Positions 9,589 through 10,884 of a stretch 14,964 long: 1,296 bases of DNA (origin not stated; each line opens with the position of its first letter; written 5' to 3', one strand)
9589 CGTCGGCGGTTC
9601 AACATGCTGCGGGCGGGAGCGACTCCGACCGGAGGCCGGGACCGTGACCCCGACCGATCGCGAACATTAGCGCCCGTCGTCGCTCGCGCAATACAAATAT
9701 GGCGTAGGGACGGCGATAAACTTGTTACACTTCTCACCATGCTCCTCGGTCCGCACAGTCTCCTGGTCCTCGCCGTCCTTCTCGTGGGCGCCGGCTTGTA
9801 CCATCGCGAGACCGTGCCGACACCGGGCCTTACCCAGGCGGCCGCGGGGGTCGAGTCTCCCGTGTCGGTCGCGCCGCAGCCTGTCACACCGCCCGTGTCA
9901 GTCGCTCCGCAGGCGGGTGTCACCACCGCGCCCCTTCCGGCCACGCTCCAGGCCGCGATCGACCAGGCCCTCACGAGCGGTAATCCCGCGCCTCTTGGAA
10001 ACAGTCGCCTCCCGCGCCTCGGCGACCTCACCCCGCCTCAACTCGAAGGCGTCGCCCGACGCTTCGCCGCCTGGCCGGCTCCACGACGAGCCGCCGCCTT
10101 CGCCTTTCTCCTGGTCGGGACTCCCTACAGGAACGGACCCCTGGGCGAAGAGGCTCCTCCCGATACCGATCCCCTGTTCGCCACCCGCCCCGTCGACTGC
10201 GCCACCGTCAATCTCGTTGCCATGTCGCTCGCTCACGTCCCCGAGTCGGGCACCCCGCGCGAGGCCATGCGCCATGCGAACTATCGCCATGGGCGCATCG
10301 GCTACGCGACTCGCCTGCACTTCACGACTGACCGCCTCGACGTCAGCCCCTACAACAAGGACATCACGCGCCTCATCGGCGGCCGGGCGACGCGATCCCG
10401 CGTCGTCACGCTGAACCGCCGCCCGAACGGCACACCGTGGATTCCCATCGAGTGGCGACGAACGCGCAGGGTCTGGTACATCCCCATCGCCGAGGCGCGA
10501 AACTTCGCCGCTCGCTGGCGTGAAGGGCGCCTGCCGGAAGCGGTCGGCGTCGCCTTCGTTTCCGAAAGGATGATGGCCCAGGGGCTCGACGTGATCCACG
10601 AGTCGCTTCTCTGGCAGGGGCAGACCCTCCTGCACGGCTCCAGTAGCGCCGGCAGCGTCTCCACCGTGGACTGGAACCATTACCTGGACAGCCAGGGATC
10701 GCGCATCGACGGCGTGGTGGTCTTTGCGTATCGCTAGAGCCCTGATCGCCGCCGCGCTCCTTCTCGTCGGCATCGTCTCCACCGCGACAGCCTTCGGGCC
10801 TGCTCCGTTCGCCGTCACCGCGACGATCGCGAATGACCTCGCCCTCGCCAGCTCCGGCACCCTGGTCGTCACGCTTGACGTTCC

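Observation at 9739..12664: Overlapping gene pair: membrane-anchored single-Cys periplasmic hypothetical protein + DsbD (possible redox-protected cysteine hydrolase module)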

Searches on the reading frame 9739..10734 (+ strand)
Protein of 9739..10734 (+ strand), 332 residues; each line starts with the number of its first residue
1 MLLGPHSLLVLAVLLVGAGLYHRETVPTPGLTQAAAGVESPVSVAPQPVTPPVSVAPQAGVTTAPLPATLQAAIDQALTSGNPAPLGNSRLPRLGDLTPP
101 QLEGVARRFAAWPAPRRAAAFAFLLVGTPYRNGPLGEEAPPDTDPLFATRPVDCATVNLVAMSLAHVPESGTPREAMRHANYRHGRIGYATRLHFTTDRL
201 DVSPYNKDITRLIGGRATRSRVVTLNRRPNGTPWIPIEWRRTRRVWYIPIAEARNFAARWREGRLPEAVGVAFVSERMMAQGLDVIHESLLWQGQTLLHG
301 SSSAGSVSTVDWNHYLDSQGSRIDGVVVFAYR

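Call 6: search_protein_families(library=pfam, proteins=[window:9739-10734:+], max_evalue=1)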
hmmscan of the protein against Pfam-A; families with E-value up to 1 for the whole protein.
window:9739-10734:+ (332 aa): 2 families
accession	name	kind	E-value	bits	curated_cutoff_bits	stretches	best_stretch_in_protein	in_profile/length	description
PF07313.18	AmiA-like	-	9.8e-18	64.8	27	1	125-316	6-196/202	N-acetylmuramoyl-L-alanine amidase-like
PF16261.11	DUF4915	-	0.17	11.5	35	1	246-313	159-225/316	Domain of unknown function (DUF4915)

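Call 7: search_protein_families(library=ncbifam, proteins=[window:9739-10734:+], max_evalue=1)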
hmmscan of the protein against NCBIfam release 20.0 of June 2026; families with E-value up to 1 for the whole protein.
window:9739-10734:+ (332 aa): 1 family
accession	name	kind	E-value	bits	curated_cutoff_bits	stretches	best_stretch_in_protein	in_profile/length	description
TIGR03032.1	TIGR03032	hypoth_equivalog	0.17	10.8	251.5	1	245-312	164-230/335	TIGR03032 family protein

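Call 10: find_homologous_proteins(query=window:9739-10734:+, max_evalue=0.001)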
Query window:9739-10734:+ (332 aa): 92 proteins with E <= 0.001 among 8000 candidates.
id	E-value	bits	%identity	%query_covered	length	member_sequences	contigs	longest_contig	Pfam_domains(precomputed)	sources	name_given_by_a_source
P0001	4.6e-219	744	100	100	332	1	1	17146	PF07313.19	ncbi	-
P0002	2.1e-152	525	74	100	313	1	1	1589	PF07313.19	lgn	-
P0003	7.6e-119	415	68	85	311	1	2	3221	PF07313.19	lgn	-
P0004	1.2e-117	411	66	85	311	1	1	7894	PF07313.19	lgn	-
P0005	5.2e-92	327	59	78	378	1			PF07313.19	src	-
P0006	4.7e-91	323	54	88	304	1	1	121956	PF07313.19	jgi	jgi:hypothetical protein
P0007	1.8e-89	318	55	83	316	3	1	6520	PF07313.19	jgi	-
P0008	2.0e-89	318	57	83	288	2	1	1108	PF07313.19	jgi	jgi:hypothetical protein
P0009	1.5e-88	315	55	80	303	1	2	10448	PF07313.19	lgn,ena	-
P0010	3.6e-88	314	57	83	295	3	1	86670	PF07313.19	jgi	jgi:hypothetical protein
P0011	5.6e-88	313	53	87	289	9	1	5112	PF07313.19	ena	-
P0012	6.3e-88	313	54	85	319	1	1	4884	PF07313.19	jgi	jgi:hypothetical protein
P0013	9.1e-88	313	56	80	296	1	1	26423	PF07313.19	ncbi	-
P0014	1.4e-87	312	54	83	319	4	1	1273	PF07313.19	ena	-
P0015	1.6e-87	312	55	86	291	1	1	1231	PF07313.19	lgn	-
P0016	1.6e-87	312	56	82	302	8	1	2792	PF07313.19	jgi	jgi:N-acetylmuramoyl-L-alanine amidase-like protein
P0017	2.6e-87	311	55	84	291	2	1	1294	PF07313.19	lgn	-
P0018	6.7e-87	310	54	81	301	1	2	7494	PF07313.19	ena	-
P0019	7.1e-87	310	56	79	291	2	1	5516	PF07313.19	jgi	jgi:hypothetical protein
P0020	7.5e-87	310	53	86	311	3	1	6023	PF07313.19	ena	-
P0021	8.0e-87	310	57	78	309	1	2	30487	PF07313.19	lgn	-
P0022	1.8e-86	308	51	89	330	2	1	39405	PF07313.19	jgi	jgi:hypothetical protein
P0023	2.3e-86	308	55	80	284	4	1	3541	PF07313.19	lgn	-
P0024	2.4e-86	308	55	78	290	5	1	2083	PF07313.19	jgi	-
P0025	4.5e-86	307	54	85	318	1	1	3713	PF07313.19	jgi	-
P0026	5.0e-86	307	58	77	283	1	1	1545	PF07313.19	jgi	jgi:hypothetical protein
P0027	5.0e-86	307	54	84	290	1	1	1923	PF07313.19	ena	-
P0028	1.0e-85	306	53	86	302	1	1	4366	PF07313.19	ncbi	-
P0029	2.1e-85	305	55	81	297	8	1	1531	PF07313.19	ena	-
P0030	2.1e-85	305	55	79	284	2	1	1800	PF07313.19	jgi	jgi:N-acetylmuramoyl-L-alanine amidase-like protein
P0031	3.2e-85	304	54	82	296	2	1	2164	PF07313.19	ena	-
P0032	3.3e-85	304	55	86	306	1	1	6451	PF07313.19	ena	-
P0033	3.4e-85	304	54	80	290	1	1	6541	PF07313.19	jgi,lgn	jgi:hypothetical protein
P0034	3.9e-85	304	51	91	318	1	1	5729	PF07313.19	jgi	jgi:N-acetylmuramoyl-L-alanine amidase-like protein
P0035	4.1e-85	304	53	78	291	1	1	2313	PF07313.19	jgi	-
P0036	4.3e-85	304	56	77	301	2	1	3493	PF07313.19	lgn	-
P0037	8.3e-85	303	50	88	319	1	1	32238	PF07313.19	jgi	jgi:hypothetical protein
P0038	8.9e-85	303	56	78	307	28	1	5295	PF07313.19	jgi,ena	-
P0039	1.3e-84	302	54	79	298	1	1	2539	PF07313.19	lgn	-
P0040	1.6e-84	302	55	78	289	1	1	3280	PF07313.19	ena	-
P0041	1.6e-84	302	52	87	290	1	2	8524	PF07313.19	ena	-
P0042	1.6e-84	302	53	80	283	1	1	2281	PF07313.19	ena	-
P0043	2.1e-84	302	54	80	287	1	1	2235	PF07313.19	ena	-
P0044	8.1e-84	300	54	80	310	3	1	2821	PF07313.19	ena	-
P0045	9.3e-84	299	55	76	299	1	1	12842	PF07313.19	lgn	-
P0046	1.0e-83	299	52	88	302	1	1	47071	PF07313.19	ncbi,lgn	-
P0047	1.7e-83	299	51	85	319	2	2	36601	PF07313.19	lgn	-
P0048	1.8e-83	298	53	80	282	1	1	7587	PF07313.19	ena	-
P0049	4.2e-83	297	54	78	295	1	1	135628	PF07313.19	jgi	jgi:hypothetical protein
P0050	6.9e-83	297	55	77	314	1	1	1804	PF07313.19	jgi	-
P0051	7.4e-83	296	53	84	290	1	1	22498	PF07313.19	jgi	jgi:hypothetical protein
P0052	1.0e-82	296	55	79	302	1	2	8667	PF07313.19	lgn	-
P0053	1.6e-82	295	51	85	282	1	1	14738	PF07313.19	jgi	-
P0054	1.8e-82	295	52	84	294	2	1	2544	PF07313.19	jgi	jgi:hypothetical protein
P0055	2.3e-82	295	53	81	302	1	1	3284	PF07313.19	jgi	jgi:hypothetical protein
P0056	2.8e-82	295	52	80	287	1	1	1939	PF07313.19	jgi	-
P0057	6.4e-82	293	55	78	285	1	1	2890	PF07313.19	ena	-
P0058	9.5e-82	293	51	83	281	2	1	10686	PF07313.19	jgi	jgi:hypothetical protein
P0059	9.8e-82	293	52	85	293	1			PF07313.19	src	-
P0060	1.0e-81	293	52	83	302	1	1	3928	PF07313.19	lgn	-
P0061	1.2e-81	293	53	77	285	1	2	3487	PF07313.19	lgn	-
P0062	2.5e-81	291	53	78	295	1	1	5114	PF07313.19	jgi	-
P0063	3.2e-81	291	52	85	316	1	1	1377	PF07313.19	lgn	-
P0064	4.4e-81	291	52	82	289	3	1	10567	PF07313.19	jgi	jgi:hypothetical protein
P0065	4.5e-81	291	54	78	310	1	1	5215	PF07313.19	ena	-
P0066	2.7e-80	288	54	78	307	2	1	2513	PF07313.19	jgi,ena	-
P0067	3.2e-80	288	52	80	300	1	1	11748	PF07313.19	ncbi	-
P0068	7.1e-80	287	52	80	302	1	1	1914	PF07313.19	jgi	jgi:hypothetical protein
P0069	2.7e-79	285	52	83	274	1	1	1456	PF07313.19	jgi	jgi:hypothetical protein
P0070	4.8e-79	284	52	81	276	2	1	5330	PF07313.19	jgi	jgi:hypothetical protein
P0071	8.9e-79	283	52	83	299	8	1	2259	PF07313.19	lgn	-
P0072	9.6e-79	283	52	80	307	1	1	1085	PF07313.19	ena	-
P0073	1.2e-78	283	53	76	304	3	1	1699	PF07313.19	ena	-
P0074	2.8e-78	281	50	75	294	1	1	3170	PF07313.19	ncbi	-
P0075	3.5e-78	281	53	80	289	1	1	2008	PF07313.19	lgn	-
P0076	4.1e-78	281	50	85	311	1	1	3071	PF07313.19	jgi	jgi:hypothetical protein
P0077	4.6e-78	281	54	76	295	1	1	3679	PF07313.19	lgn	-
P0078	8.9e-78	280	51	79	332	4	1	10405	PF07313.19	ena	-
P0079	3.8e-77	278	48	91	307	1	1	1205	PF07313.19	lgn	-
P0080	1.2e-76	276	52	81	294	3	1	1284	PF07313.19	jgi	-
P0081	1.6e-75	272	60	64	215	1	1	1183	PF07313.19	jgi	jgi:hypothetical protein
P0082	7.8e-75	270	50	77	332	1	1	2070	PF07313.19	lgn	-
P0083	5.7e-74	267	55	67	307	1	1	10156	PF07313.19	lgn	-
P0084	2.2e-72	262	59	64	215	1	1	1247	PF07313.19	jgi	jgi:hypothetical protein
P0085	3.4e-72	261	55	66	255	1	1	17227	PF07313.19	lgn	-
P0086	2.7e-70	255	56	65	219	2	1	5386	PF07313.19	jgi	jgi:hypothetical protein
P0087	4.6e-70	254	58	62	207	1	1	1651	PF07313.19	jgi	jgi:hypothetical protein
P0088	9.6e-64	234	59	54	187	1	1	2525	PF07313.19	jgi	jgi:hypothetical protein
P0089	7.7e-63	231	43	78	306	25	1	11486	PF07313.19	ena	-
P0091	3.1e-23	100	32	64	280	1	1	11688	PF07313.19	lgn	-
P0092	3.5e-8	51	31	58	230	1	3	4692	PF07313.19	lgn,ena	-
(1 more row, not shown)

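Call 12: find_related_loci(query=A1, collection=genome_contigs, flank=6000)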
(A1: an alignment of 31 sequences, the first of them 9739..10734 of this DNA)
Query A1 (332 aa) in genome_contigs; peptide patterns used: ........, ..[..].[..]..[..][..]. (x = any residue, [..] = any of these).
175 stretches matched a pattern; 78 encode a relative of the query (tblastn E <= 1e-3); 78 distinct loci.
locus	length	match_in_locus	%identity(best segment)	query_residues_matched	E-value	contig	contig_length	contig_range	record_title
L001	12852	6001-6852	53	45-331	8e-91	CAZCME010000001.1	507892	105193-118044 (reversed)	MAG TPA_asm: uncultured bacterium isolate binchicken_co248_269 genome assembly, contig: NODE_3_length_507892_cov_8.46256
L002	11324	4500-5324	53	54-332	5e-89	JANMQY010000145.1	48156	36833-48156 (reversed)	MAG: Candidatus Eisenbacteria bacterium isolate OTE_51_metabat_109 OTE_51_k141_945690, whole genome shotgun sequence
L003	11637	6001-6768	55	76-331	4e-86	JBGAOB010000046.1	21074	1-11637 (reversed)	MAG: Candidatus Eisenbacteria bacterium isolate MAG_AAO_H10.41 AAOH10-41_opera_contig_7717, whole genome shotgun sequenc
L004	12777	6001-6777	55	73-332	2e-85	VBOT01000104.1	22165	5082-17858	MAG: Candidatus Eisenbacteria bacterium isolate WS_3 14_1009_16_30cm_scaffold_3546, whole genome shotgun sequence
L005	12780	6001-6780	57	73-332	7e-85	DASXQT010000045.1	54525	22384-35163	MAG TPA_asm: Candidatus Eisenbacteria bacterium isolate SMAG_U4620 k141_226649, whole genome shotgun sequence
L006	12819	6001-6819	53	59-332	1e-81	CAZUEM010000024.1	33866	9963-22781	MAG TPA_asm: uncultured bacterium isolate binchicken_co235_242 genome assembly, contig: NODE_3039_length_33866_cov_37.59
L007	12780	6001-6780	50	72-331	4e-80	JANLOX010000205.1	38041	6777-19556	MAG: Candidatus Eisenbacteria bacterium isolate OTE_38_metabat_510 OTE_38_k141_1306872, whole genome shotgun sequence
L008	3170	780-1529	50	82-331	3e-80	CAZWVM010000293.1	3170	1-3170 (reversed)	MAG TPA_asm: uncultured bacterium isolate binchicken_co22_231 genome assembly, contig: NODE_28601_length_3170_cov_7.0699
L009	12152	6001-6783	49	72-332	7e-76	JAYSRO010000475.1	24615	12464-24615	MAG: Candidatus Eisenbacteria bacterium isolate GFS_11975 GFS_11975_474, whole genome shotgun sequence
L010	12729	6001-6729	43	81-332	2e-54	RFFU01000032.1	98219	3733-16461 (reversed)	MAG: Candidatus Hydrogenedentota bacterium isolate J006 k99_244176, whole genome shotgun sequence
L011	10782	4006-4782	43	73-331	1e-72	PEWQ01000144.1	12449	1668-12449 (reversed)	MAG: Candidatus Hydrogenedentes bacterium CG07_land_8_20_14_0_80_42_17 CG07_land_8_20_14_0.80_scaffold_9684_c, whole gen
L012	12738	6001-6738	30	91-331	8e-33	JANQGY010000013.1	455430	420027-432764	MAG: bacterium isolate PL23b_bin.70 k99_3175407, whole genome shotgun sequence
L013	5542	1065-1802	30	91-331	3e-31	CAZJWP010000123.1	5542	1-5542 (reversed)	MAG TPA_asm: uncultured bacterium isolate binchicken_co275_203 genome assembly, contig: NODE_27196_length_5542_cov_13.25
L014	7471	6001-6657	30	116-331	1e-29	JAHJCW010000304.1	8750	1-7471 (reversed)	MAG: bacterium isolate Modern_marine.mb.320 Modern_marine.mb.320_k141_2480858, whole genome shotgun sequence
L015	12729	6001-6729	31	91-328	2e-28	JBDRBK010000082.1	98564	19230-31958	MAG: Candidatus Neomarinimicrobiota bacterium isolate MEGAHIT-group-1.118 k141_242223, whole genome shotgun sequence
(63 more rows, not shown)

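Call 14: find_encoding_contigs(protein=P0001, flank=10000, max_places=3)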
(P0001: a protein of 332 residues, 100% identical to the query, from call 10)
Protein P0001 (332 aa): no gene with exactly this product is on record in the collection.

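Call 15: find_encoding_contigs(protein=P0004, flank=8000, max_places=3)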
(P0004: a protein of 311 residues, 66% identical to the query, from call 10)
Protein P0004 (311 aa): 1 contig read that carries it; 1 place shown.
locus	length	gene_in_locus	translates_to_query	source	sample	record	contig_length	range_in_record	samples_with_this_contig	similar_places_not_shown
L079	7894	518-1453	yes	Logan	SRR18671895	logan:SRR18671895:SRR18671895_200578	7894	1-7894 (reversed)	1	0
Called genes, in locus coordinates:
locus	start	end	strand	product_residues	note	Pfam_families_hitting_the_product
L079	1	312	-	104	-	?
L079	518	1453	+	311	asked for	PF07313:AmiA-like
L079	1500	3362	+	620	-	PF11412:DsbD_N, PF02683:DsbD_TM, PF13899:Thioredoxin_7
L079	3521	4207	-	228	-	PF00749:tRNA-synt_1c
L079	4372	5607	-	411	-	PF00990:GGDEF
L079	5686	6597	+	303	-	PF01694:Rhomboid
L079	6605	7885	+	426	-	PF00083:Sugar_tr, PF07690:MFS_1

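Call 16: find_encoding_contigs(protein=P0003, flank=8000, max_places=3)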
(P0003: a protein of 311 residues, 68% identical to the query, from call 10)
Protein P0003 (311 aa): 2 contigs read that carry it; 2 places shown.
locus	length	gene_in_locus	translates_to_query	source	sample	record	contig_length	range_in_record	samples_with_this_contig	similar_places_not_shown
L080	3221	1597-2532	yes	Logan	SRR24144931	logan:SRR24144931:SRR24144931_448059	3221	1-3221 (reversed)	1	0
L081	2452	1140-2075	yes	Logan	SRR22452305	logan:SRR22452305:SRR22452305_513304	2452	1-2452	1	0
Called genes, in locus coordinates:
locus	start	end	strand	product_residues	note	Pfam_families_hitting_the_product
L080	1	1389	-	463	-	?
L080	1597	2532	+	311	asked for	PF07313:AmiA-like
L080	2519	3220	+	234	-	?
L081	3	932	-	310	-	?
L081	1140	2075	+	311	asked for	PF07313:AmiA-like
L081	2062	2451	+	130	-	?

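Call 18: search_protein_families(library=pfam, proteins=[L001:6862-7560:+, L003:6854-7774:+, L007:6935-7843:+, L009:6881-7843:+, L004:6847-7578:-, L005:6798-9077:-, L006:6922-8799:+, L002:5562-6929:-, L010:7199-8035:+, L011:6585-8336:+], max_evalue=0.001)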
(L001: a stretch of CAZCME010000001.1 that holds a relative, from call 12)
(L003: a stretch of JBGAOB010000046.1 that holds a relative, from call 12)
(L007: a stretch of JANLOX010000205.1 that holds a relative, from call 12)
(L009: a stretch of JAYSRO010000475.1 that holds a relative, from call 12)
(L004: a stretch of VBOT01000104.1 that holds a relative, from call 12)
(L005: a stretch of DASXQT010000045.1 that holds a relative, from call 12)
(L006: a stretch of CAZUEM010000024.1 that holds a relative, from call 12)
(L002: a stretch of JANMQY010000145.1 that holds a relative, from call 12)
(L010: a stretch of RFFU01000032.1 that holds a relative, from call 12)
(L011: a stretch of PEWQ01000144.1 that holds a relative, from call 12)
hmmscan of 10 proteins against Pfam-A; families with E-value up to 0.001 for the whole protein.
L001:6862-7560:+ (232 aa): 1 family
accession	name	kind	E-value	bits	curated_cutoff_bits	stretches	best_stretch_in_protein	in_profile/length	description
PF11412.14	DsbD_N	-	0.00094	19.6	25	0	42-151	16-113/119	Thiol:disulfide interchange protein DsbD, N-terminal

L003:6854-7774:+ (306 aa): 0 families

L007:6935-7843:+ (302 aa): 1 family
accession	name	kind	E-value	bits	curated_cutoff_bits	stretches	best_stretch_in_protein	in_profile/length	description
PF03976.20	PPK2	-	2.4e-68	230.6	22.3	1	44-277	3-224/229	Polyphosphate kinase 2 (PPK2)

L009:6881-7843:+ (320 aa): 1 family
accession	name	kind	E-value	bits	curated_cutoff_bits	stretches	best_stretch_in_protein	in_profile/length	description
PF03976.20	PPK2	-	7.6e-69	232.2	22.3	1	62-293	3-222/229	Polyphosphate kinase 2 (PPK2)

L004:6847-7578:- (243 aa): 1 family
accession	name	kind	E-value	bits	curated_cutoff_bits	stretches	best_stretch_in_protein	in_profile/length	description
PF01058.29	Oxidored_q6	-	3.9e-29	101.4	27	1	128-238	1-127/128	NADH ubiquinone oxidoreductase, 20 Kd subunit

L005:6798-9077:- (759 aa): 0 families

L006:6922-8799:+ (625 aa): 1 family
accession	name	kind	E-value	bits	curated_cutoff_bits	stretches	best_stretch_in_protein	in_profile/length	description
PF01425.27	Amidase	-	6.6e-89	299.4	27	1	184-604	2-444/445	Amidase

L002:5562-6929:- (455 aa): 1 family
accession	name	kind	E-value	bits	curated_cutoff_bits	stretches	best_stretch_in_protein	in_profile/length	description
PF00034.26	Cytochrom_C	-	0.0005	21.8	21.3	0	351-455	2-89/90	Cytochrome c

L010:7199-8035:+ (278 aa): 0 families

L011:6585-8336:+ (583 aa): 1 family
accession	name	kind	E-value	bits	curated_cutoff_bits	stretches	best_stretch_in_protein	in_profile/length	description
PF00654.25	Voltage_CLC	-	1.3e-99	334.1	24.8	1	85-427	1-345/346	Voltage gated chloride channel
